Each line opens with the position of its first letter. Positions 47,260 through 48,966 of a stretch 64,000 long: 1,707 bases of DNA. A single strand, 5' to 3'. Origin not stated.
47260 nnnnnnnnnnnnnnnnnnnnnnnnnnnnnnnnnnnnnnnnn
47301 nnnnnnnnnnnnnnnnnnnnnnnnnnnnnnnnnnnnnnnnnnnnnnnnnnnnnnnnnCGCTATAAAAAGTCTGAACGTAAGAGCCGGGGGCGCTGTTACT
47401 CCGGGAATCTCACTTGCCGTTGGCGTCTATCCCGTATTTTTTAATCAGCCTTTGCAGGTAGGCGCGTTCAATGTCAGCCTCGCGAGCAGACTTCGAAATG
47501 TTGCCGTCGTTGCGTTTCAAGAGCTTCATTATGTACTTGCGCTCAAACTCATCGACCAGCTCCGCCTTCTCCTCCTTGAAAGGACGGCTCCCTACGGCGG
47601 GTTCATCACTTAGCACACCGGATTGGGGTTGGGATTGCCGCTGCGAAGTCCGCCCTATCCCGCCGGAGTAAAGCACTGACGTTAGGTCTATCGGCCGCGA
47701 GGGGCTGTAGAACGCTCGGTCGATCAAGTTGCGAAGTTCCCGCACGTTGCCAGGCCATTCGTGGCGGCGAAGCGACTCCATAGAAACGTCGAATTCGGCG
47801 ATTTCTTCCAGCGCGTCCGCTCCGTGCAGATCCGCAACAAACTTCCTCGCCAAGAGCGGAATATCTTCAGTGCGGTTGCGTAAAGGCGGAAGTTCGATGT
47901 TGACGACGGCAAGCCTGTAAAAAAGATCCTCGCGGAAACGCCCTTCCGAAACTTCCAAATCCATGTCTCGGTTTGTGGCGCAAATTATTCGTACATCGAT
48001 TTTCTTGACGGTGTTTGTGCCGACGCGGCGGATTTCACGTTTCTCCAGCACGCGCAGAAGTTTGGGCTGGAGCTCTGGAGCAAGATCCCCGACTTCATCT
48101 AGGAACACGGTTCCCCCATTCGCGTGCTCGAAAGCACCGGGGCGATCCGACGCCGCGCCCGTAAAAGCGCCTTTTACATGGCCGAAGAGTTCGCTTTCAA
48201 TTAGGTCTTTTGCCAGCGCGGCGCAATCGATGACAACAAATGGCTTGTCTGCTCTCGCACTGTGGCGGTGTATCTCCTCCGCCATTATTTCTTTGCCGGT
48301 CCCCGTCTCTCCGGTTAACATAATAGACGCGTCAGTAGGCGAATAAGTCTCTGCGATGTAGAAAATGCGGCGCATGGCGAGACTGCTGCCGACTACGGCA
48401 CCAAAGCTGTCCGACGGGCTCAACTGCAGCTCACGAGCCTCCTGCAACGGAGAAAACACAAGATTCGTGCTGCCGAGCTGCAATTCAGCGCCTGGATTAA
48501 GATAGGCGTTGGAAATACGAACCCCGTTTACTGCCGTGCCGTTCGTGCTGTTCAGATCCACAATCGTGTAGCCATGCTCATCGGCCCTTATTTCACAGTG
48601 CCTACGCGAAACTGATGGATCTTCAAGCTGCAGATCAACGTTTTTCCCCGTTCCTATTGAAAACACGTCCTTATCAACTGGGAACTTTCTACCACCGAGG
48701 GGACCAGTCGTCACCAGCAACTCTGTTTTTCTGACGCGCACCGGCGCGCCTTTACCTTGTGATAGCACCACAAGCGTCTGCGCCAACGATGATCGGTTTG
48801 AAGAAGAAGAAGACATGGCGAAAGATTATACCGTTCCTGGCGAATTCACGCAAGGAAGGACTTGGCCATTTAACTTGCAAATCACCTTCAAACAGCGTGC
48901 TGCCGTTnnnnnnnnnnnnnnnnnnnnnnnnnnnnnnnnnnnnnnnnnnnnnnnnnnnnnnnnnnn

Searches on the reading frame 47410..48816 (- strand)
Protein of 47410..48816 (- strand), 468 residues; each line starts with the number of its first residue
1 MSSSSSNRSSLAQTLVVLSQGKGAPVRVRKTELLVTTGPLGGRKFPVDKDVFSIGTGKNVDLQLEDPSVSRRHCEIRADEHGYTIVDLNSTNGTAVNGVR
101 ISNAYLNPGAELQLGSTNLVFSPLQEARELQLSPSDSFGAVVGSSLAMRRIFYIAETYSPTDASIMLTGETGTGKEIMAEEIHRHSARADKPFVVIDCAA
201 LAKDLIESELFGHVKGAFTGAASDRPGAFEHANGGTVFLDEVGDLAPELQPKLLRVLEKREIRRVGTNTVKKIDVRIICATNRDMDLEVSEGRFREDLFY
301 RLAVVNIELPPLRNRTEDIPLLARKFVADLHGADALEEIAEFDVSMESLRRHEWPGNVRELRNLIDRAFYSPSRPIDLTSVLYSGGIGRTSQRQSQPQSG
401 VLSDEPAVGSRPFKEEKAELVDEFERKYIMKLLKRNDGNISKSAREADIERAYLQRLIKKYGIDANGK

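Call 62: search_protein_families(library=pfam, proteins=[window:47410-48816:-], max_evalue=0.00001)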
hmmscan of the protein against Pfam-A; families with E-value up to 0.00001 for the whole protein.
window:47410-48816:- (468 aa): 9 families
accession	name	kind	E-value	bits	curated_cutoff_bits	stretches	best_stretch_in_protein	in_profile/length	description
PF00158.32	Sigma54_activat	-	3.8e-68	228.9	20.2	1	142-308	2-168/168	Sigma-54 interaction domain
PF00498.31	FHA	-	3.5e-19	69.4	20.7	1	53-115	2-67/67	FHA domain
PF14532.12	Sigma54_activ_2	-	6.1e-19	69.1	25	1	142-312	1-138/138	Sigma-54 interaction domain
PF16697.10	Yop-YscD_cpl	-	2.3e-17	63.5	33.2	1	35-123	2-92/94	Inner membrane component of T3SS, cytoplasmic domain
PF25601.1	AAA_lid_14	-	5.8e-14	52.1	27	1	313-370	1-58/87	AAA+ ATPase lid domain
PF07724.20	AAA_2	-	5.8e-10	39.9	27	1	163-290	4-132/166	AAA domain (Cdc48 subfamily)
PF07728.20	AAA_5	-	7.9e-10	39.3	22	1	165-285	2-125/139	AAA domain (dynein-related subfamily)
PF02954.25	HTH_8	-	2.1e-06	27.8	22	1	422-461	3-42/42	Bacterial regulatory protein, Fis family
PF00004.35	AAA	-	4.7e-06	27.5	21.2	1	165-286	1-113/131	ATPase family associated with various cellular activities (AAA)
